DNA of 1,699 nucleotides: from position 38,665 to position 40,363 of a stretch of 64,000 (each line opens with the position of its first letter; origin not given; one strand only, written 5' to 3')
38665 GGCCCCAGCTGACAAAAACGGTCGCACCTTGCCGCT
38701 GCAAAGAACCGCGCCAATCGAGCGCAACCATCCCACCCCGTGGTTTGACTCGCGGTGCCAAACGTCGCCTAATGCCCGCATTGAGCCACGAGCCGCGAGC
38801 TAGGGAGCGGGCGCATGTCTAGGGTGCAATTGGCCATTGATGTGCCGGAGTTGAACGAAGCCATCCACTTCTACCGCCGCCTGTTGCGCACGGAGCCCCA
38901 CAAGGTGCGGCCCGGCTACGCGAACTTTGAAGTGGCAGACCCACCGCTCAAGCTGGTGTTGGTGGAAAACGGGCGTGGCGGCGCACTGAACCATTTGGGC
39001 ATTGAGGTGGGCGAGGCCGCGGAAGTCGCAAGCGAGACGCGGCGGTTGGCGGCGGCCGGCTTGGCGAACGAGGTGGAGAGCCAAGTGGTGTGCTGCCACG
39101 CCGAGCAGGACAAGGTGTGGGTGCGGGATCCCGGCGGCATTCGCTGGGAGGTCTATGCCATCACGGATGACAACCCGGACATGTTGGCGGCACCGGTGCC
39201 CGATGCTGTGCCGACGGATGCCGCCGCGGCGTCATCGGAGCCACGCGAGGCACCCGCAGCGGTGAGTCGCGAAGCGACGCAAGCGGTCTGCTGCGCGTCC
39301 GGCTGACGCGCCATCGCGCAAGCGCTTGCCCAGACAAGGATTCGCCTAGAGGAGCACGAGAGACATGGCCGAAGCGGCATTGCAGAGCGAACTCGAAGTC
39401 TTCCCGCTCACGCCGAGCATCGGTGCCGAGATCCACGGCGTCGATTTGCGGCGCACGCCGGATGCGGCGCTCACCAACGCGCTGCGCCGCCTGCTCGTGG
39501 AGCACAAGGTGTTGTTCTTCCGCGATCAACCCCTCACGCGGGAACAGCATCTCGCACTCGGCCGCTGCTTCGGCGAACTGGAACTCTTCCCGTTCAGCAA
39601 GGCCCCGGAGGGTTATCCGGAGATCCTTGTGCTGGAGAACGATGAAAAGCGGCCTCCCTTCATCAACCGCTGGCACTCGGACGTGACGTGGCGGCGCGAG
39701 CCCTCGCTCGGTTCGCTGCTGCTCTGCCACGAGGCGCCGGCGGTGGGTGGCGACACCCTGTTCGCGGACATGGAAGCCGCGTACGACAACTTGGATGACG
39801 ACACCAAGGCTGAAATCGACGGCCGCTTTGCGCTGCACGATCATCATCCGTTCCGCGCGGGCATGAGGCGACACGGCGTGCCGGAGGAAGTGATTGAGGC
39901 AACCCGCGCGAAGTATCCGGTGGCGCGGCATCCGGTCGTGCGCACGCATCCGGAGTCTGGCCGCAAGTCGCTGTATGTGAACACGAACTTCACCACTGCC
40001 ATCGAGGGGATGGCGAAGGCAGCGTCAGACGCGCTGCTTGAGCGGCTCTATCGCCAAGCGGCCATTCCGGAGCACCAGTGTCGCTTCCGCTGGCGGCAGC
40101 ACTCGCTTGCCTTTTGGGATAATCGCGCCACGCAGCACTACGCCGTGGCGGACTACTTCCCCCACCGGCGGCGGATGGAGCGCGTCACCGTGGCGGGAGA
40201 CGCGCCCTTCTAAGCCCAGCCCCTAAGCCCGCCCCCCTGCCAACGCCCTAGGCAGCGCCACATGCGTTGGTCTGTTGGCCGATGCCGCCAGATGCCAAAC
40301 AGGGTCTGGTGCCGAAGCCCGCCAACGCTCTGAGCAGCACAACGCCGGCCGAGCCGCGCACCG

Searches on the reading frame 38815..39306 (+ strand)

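Call 52: search_protein_families(library=pfam, proteins=[window:38815-39306:+], max_evalue=0.00001)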
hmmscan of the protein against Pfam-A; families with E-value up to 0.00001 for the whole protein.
window:38815-39306:+ (163 aa): 1 family
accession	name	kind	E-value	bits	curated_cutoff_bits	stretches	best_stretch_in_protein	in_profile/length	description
PF00903.31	Glyoxalase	-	2.4e-08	34.9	20.6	1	6-113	5-121/121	Glyoxalase/Bleomycin resistance protein/Dioxygenase superfamily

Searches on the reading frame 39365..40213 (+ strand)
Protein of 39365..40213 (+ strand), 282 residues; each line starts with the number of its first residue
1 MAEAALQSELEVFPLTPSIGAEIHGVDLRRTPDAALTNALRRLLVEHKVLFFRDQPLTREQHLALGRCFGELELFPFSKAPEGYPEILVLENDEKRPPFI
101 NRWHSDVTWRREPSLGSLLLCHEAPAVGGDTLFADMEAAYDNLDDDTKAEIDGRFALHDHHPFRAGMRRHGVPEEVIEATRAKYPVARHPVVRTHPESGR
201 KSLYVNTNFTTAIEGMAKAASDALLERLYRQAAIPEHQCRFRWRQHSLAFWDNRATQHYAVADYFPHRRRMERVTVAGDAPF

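Call 52: search_protein_families(library=pfam, proteins=[window:39365-40213:+], max_evalue=0.00001)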
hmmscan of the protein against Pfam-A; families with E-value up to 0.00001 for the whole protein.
window:39365-40213:+ (282 aa): 1 family
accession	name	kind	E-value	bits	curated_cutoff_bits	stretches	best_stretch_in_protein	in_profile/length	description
PF02668.22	TauD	-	1.7e-71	241.7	27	1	11-275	1-267/267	Taurine catabolism dioxygenase TauD, TfdA family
